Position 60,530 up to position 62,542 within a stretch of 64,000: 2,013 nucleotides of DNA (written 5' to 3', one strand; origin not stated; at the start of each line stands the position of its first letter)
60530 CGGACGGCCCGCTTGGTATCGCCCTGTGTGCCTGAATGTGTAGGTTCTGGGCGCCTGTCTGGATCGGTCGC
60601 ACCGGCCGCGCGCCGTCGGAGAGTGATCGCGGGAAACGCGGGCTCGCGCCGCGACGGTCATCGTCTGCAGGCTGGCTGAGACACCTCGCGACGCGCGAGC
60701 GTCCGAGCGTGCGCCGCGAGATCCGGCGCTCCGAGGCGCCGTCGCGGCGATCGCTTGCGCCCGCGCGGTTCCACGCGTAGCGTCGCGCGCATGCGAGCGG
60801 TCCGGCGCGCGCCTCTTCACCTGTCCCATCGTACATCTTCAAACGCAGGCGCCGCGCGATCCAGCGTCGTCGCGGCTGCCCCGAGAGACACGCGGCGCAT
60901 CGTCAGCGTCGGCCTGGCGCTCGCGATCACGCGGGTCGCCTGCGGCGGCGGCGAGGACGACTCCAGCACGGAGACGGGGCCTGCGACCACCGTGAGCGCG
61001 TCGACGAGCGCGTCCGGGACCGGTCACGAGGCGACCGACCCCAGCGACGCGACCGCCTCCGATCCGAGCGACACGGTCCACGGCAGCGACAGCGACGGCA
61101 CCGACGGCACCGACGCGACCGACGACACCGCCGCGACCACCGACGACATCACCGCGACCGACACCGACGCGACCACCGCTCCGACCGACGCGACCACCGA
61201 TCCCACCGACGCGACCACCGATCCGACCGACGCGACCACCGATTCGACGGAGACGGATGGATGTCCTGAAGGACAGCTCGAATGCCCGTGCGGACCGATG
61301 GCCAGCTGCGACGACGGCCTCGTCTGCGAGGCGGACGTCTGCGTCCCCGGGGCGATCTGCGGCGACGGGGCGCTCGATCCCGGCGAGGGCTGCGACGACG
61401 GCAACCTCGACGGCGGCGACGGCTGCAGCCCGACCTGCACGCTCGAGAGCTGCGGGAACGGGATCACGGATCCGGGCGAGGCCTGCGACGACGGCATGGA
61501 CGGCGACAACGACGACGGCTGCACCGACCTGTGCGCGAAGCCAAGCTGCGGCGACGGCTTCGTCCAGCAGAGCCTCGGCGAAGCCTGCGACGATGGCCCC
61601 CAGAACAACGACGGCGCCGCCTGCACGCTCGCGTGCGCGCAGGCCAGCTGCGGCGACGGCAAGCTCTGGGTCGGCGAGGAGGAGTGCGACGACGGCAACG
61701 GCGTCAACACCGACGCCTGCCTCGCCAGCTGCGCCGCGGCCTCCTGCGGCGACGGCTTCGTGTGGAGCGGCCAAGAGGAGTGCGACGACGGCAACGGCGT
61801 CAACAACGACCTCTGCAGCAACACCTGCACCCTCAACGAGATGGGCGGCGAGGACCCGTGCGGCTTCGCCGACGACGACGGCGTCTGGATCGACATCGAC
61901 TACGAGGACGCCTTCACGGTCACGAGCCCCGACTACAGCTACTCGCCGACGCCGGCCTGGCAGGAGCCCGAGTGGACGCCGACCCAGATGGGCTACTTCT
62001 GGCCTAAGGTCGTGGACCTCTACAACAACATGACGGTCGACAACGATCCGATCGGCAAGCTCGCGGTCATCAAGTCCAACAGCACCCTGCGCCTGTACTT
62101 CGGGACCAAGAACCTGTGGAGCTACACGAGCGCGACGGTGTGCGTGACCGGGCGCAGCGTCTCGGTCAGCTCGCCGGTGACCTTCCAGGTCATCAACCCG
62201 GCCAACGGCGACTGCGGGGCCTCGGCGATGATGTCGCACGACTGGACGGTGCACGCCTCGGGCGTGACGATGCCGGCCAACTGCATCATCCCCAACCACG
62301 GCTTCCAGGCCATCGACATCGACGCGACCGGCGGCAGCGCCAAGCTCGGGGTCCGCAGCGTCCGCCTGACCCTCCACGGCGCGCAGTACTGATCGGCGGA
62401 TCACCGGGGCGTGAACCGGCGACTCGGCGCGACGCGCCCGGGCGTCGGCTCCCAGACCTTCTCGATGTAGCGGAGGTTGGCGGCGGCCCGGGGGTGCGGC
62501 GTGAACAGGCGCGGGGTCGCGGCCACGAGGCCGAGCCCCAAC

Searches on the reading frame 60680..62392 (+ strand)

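Call 29: search_protein_families(library=pfam, proteins=[window:60680-62392:+], max_evalue=0.001)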
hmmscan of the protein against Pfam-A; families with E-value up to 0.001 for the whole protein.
window:60680-62392:+ (570 aa): 1 family
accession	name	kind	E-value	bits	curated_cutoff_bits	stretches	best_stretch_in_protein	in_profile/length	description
PF13948.11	DUF4215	-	5.3e-18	65.5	27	2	209-253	3-46/47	Domain of unknown function (DUF4215)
